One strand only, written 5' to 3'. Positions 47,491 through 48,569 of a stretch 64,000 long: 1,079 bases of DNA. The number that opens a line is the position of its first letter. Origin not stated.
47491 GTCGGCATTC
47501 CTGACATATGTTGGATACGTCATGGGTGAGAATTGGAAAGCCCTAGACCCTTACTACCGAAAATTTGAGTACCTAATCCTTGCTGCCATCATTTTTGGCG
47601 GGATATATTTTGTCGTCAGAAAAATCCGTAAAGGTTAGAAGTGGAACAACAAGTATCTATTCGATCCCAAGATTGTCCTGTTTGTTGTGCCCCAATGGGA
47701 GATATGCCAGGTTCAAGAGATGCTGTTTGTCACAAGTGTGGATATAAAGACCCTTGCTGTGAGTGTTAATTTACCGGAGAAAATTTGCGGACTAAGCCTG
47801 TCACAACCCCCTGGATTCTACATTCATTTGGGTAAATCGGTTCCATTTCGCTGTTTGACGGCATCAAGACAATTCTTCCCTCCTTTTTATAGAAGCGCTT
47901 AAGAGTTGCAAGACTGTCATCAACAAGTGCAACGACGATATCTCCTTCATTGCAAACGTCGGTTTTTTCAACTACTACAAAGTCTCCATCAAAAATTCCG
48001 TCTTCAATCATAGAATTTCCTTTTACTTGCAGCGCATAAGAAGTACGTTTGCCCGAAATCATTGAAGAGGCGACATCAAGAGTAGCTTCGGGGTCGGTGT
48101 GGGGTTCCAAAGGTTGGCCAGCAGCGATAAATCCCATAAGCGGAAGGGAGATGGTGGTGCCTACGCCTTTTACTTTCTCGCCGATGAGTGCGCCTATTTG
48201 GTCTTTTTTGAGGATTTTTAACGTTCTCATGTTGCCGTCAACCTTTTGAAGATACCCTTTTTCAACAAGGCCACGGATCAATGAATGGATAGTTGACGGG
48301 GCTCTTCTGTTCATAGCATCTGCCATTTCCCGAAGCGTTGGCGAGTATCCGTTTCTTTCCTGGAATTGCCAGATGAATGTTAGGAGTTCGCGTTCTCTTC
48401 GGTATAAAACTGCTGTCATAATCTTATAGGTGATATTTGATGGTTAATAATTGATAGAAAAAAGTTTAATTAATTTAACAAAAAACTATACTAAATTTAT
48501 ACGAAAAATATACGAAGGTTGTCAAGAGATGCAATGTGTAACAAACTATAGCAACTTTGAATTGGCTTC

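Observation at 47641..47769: Unannotated 42-codon Cys-rich ORF (8 Cys) in the dedA/lexA convergent gap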

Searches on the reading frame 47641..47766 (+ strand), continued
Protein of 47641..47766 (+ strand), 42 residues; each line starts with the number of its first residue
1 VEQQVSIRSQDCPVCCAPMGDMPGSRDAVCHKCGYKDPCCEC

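Call 52: list_cluster_members(proteins=[P0005, P0009, P0064, P0087, P0073, P0092, P0083, P0050, P0086, P0046])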
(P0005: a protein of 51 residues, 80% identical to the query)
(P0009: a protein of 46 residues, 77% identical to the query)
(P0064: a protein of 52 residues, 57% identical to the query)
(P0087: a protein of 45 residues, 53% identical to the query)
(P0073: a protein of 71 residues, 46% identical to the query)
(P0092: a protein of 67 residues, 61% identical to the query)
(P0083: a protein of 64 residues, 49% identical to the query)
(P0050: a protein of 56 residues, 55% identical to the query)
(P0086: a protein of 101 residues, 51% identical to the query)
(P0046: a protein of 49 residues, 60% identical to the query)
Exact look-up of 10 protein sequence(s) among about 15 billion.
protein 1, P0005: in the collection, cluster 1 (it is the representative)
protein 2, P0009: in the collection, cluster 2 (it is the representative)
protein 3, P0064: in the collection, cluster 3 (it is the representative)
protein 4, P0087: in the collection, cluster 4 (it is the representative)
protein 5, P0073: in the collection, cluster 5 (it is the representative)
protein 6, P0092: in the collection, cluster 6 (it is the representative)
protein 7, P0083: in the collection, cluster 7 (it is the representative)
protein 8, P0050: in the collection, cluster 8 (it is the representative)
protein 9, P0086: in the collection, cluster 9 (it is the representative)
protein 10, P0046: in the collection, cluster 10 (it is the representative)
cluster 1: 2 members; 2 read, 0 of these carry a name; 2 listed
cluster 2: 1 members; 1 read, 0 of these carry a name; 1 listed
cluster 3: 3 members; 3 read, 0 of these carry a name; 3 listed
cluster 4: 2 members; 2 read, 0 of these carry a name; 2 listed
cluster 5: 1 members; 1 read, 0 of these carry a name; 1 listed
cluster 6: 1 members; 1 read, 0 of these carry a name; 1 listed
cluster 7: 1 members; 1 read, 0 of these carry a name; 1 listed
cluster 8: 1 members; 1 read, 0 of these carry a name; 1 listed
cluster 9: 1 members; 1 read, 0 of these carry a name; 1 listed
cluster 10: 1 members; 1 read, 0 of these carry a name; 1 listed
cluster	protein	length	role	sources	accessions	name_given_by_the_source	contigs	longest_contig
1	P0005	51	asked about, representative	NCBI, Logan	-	-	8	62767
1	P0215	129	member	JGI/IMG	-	-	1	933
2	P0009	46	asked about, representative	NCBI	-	-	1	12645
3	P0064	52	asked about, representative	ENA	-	-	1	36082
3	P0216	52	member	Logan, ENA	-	-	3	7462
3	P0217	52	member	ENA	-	-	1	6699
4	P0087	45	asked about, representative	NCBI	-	-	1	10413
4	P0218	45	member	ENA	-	-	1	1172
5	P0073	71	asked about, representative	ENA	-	-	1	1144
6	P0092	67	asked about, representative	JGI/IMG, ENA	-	-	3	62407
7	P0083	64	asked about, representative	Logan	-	-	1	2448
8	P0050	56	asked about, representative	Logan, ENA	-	-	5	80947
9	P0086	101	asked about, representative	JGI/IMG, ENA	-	-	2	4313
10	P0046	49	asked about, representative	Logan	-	-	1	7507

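Call 59: search_protein_families(library=pfam, proteins=[L001:6593-6733:-, L001:6200-6514:+, L001:6772-7026:-], max_evalue=0.1)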
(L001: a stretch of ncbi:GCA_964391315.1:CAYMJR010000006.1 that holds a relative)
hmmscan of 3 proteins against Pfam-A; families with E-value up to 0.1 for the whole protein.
L001:6593-6733:- (46 aa): 5 families
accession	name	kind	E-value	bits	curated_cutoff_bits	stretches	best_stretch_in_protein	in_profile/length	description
PF18930.5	DUF5679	-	7.4e-18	64.9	27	1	4-43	1-40/40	Domain of unknown function (DUF5679)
PF21349.2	RUBY_RBDX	-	0.033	14.1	26.5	0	31-38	17-24/30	Rubrerythrin, rubredoxin-like domain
PF11682.14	Zn_ribbon_11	-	0.035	14.2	24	0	33-43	21-31/37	Probable zinc-ribbon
PF09723.15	Zn_ribbon_8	-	0.055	13.9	34.4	0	5-39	8-35/41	Zinc ribbon domain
PF13717.11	Zn_ribbon_4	-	0.088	13.2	30.3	0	5-38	5-33/36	zinc-ribbon domain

L001:6200-6514:+ (105 aa): 0 families

L001:6772-7026:- (84 aa): 0 families

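Call 63: fold_search(model_id=the predicted structure, library=pdb)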
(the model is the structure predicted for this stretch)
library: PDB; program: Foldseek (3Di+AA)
matches with E <= 10: 144; with E <= 0.001: 0
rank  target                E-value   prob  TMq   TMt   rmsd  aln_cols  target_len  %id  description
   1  7oqy_Y                4.0e-01  0.89  0.53  0.26   1.6        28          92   39  Cryo-EM structure of the cellular negative regulator TFS4 bound to the archaeal RNA polymerase (released 2021-08-25)
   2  6dcr_A                4.7e-01  0.95  0.61  0.04   1.2        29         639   24  E. coli PriA helicase winged helix domain deletion protein (released 2018-09-05)
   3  6dcr_B                6.2e-01  0.92  0.61  0.05   1.2        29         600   24  E. coli PriA helicase winged helix domain deletion protein (released 2018-09-05)
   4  9o17_AZ               7.6e-01  0.60  0.49  0.43   2.4        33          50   36  Cryo-EM structure of Methanosarcina acetivorans 70S ribosome (released 2025-09-24)
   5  7ob9_I                9.4e-01  0.77  0.56  0.44   1.4        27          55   18  Cryo-EM structure of human RNA Polymerase I in elongation state (released 2021-12-08)
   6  2lwr_MODEL_1_A        9.4e-01  0.66  0.62  0.43   3.9        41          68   22  Solution Structure of RING2 Domain from Parkin (released 2013-06-12)
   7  2ba1_A                1.0e+00  0.77  0.54  0.14   1.9        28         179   21  Archaeal exosome core (released 2005-11-22)
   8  2m48_MODEL_1_A        1.0e+00  0.35  0.54  0.19   6.2        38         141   24  Solution Structure of IBR-RING2 Tandem Domain from Parkin (released 2013-05-15)
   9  2k4x_MODEL_1_A        1.1e+00  0.20  0.42  0.35   4.6        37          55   19  Solution structure of 30S ribosomal protein S27A from Thermoplasma acidophilum (released 2008-08-19)
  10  5nus_B                1.1e+00  0.08  0.28  0.19   6.8        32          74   28  Structure of a minimal complex between p44 and p34 from Chaetomium thermophilum (released 2017-10-18)
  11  9znf_BV               1.2e+00  0.41  0.49  0.42   2.3        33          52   36  Cryo-EM structure of the Methanosarcina acetivorans 70S ribosome in complex with SriA and SriB (released 2026-01-28)
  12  4nl8_E                1.3e+00  0.72  0.60  0.05   1.3        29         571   24  PriA Helicase Bound to SSB C-terminal Tail Peptide (released 2014-01-08)
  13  1ffk_W                1.3e+00  0.38  0.49  0.32   2.3        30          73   37  CRYSTAL STRUCTURE OF THE LARGE RIBOSOMAL SUBUNIT FROM HALOARCULA MARISMORTUI AT 2.4 ANGSTROM RESOLUTION (released 2000-08-14)
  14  8d4a_A                1.3e+00  0.38  0.51  0.02   3.2        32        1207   28  Cas12a2 quaternary complex (released 2023-01-18)
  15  6skf_Bg               1.9e+00  0.38  0.54  0.30   2.4        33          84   24  Cryo-EM Structure of T. kodakarensis 70S ribosome (released 2020-07-29)
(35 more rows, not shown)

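Call 68: find_related_loci(query=A1, collection=viral_contigs, flank=5000)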
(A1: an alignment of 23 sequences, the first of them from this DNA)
Query A1 (42 aa) in viral_contigs; peptide patterns used: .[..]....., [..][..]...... (x = any residue, [..] = any of these).
8 stretches matched a pattern, but none encodes a relative of the query by tblastn (E <= 1e-3).

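Call 72: find_encoding_contigs(protein=P0050, flank=5000, max_places=3)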
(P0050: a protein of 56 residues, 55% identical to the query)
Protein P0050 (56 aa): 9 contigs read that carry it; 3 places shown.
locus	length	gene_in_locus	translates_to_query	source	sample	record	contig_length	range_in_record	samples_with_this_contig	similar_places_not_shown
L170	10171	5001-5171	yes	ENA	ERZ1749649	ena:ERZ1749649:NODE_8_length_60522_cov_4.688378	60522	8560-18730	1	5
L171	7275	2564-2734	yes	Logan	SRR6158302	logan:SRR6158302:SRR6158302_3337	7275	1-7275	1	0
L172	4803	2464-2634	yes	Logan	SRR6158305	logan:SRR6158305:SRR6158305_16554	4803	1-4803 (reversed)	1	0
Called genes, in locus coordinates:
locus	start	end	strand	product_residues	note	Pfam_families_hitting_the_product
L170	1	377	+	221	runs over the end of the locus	PF05050:Methyltransf_21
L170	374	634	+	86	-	-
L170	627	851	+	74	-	-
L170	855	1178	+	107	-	-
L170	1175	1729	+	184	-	-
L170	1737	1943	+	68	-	-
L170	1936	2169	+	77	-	-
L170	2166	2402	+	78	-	-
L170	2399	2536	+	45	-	-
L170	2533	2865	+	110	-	PF24043:DUF7352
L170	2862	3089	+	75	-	-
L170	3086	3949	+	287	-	-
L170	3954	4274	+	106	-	-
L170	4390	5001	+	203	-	-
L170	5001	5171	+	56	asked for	-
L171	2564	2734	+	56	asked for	-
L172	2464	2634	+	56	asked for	-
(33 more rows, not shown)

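Call 73: find_encoding_contigs(protein=P0092, flank=5000, max_places=3)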
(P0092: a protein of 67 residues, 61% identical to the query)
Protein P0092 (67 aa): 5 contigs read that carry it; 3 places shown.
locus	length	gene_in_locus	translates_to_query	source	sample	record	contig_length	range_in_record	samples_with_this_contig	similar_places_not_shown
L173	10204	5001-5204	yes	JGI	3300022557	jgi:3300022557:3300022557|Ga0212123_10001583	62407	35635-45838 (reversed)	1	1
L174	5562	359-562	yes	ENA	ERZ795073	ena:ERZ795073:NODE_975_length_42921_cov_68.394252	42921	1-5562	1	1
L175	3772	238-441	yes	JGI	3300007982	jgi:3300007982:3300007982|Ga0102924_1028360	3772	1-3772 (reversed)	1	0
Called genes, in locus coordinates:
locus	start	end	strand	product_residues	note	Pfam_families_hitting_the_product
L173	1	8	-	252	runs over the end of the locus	PF01996:F420_ligase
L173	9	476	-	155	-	-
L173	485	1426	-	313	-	-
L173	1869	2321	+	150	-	PF01323:DSBA (weak)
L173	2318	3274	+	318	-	PF01497:Peripla_BP_2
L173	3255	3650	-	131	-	-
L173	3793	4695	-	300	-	PF00294:PfkB, PF08543:Phos_pyr_kin (weak)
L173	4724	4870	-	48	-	-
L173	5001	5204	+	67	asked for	-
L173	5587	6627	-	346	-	PF00291:PALP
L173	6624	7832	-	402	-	PF00465:Fe-ADH, PF13685:Fe-ADH_2, PF25137:ADH_Fe_C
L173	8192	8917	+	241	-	PF13483:Lactamase_B_3, PF00753:Lactamase_B, PF12706:Lactamase_B_2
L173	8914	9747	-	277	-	-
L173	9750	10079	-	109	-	PF06153:CdAMP_rec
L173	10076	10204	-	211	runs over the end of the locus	PF02223:Thymidylate_kin, PF13521:AAA_28 (weak), PF13671:AAA_33 (weak)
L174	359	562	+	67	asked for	-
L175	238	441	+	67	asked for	-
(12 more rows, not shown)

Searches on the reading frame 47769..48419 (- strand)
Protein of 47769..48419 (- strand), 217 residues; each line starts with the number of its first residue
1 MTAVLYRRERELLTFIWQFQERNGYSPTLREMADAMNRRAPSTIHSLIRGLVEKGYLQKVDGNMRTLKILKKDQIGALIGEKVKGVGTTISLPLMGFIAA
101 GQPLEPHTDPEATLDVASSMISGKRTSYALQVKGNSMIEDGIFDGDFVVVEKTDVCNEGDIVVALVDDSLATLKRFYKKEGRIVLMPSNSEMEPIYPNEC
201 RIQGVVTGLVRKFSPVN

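Call 7: search_protein_families(library=pfam, proteins=[window:47769-48419:-], max_evalue=1)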
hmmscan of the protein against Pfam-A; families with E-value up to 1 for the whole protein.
window:47769-48419:- (217 aa): 8 families
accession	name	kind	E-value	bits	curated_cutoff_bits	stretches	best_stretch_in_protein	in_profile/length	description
PF00717.28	Peptidase_S24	-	1.1e-29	102.9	23.3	1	93-206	1-115/116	Peptidase S24-like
PF01726.22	LexA_DNA_bind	-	2.4e-12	46.9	23.7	1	5-66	4-65/65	LexA DNA binding domain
PF03965.22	Penicillinase_R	-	0.0012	19.6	22.6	1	8-60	4-54/115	Penicillinase repressor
PF21984.2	DnaD_N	-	0.0062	17.1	27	1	8-65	17-73/101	DnaD N-terminal domain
PF13730.12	HTH_36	-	0.012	15.8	25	1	12-57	10-55/55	Helix-turn-helix domain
PF09339.16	HTH_IclR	-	0.018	15.3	22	1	40-60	31-51/52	IclR helix-turn-helix domain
PF17932.6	TetR_C_24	-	0.11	13.2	26.4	0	17-70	28-81/114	Tetracyclin repressor-like, C-terminal domain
PF18780.6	HNH_repeat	-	0.17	12.7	26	0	9-37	3-30/54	Homing endonuclease associated repeat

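Call 58: search_protein_families(library=ncbifam, proteins=[window:47769-48419:-], max_evalue=0.01)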
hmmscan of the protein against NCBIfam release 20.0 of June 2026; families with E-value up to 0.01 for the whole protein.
window:47769-48419:- (217 aa): 3 families
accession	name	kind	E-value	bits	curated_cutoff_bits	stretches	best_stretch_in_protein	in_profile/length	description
TIGR00498.1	lexA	equivalog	9.3e-52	175.6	110.95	1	5-213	4-202/203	transcriptional repressor LexA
NF007621.2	PRK10276.1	subfamily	3.2e-21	75.5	110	1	107-210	9-114/115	translesion error-prone DNA polymerase V autoproteolytic subunit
NF051876.1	transXXX_HumD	equivalog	0.009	16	120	0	112-192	13-91/129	HumD family translesion DNA polymerase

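Call 69: find_encoding_contigs(protein=window:47769-48419:-, flank=4000, max_places=4)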
Protein window:47769-48419:- (217 aa): 3 contigs read that carry it; 1 place shown.
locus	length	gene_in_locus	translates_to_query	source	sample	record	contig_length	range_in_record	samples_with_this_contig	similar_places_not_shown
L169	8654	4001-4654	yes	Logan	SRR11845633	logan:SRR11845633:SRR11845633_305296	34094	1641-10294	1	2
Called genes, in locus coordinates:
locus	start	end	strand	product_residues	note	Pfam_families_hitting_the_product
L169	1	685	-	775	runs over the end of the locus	?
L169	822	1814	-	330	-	PF00586:AIRS, PF02769:AIRS_C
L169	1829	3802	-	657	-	PF00270:DEAD (faint), PF04851:ResIII, PF17757:UvrB_inter, PF27431:UvrB_3rd, PF00271:Helicase_C, PF12344:UvrB, PF02151:UVR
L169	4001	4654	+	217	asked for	PF01726:LexA_DNA_bind, PF00717:Peptidase_S24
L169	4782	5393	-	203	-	PF09335:VTT_dom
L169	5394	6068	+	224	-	PF00590:TP_methylase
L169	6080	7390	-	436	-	PF03952:Enolase_N, PF00113:Enolase_C, PF13378:MR_MLE_C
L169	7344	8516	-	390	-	PF01326:PPDK_N (weak)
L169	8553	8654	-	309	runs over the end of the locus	-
